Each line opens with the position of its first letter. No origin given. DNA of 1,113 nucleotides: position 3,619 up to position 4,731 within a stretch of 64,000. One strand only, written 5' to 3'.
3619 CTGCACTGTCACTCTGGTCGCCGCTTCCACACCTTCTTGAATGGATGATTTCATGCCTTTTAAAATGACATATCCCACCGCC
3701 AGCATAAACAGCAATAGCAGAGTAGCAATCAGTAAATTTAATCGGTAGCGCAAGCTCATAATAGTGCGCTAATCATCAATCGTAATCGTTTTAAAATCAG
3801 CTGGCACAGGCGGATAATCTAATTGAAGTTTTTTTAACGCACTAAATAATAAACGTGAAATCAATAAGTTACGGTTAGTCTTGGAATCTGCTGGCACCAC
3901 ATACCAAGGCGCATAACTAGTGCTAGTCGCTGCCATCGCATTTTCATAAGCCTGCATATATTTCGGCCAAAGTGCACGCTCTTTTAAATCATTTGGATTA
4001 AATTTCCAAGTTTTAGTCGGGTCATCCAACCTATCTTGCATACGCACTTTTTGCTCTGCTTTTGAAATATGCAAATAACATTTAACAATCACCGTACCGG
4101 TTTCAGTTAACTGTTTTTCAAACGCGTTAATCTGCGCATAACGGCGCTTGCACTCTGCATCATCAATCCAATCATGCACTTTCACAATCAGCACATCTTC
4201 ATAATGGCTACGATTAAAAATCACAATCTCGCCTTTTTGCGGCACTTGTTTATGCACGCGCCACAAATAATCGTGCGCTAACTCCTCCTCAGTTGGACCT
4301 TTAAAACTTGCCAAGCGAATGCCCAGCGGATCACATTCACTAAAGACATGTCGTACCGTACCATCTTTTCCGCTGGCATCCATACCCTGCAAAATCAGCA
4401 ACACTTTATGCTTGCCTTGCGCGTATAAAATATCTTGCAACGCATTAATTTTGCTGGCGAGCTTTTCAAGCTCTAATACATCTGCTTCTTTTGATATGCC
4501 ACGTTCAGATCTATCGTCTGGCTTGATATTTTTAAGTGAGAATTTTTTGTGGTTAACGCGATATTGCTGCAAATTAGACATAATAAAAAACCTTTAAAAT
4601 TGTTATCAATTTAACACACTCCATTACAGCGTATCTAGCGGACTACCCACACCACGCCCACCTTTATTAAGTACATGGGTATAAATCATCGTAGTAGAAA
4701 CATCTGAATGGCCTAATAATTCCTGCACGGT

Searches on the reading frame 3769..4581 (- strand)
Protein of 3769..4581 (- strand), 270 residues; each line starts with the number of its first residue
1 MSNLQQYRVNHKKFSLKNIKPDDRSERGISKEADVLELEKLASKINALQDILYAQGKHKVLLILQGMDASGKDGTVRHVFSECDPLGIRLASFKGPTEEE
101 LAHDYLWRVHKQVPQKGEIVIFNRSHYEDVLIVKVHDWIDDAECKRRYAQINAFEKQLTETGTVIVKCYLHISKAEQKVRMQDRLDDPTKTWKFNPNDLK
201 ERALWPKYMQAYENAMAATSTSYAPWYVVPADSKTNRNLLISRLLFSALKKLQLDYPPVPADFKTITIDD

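Call 3: search_protein_families(library=ncbifam, proteins=[window:3769-4581:-], max_evalue=0.01)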
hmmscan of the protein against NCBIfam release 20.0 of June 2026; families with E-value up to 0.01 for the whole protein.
window:3769-4581:- (270 aa): 5 families
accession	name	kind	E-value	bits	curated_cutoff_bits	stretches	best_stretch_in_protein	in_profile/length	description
TIGR03709.1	PPK2_rel_1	subfamily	1.5e-112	375.1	247.2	1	6-264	3-261/264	PPK2 family polyphosphate kinase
NF042973.1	ADPpolyPPhtase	equivalog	1.3e-86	290.3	450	1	5-261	4-272/285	ADP-polyphosphate phosphotransferase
TIGR03708.1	poly_P_AMP_trns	equivalog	7.5e-57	193.1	547.65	1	29-250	270-490/493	polyphosphate:AMP phosphotransferase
NF050016.1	PolyPhAMPPhtase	equivalog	3.2e-49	167.8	800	1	26-250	250-470/472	polyphosphate:AMP phosphotransferase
TIGR03707.1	PPK2_P_aer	equivalog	3.4e-49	167.6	301.8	1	36-249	9-221/230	polyphosphate kinase 2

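Call 4: search_protein_families(library=pfam, proteins=[window:3769-4581:-], max_evalue=0.01)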
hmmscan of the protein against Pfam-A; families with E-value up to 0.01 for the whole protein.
window:3769-4581:- (270 aa): 1 family
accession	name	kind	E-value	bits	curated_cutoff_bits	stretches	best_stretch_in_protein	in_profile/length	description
PF03976.20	PPK2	-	1.1e-74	251.4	22.3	1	29-251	2-223/229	Polyphosphate kinase 2 (PPK2)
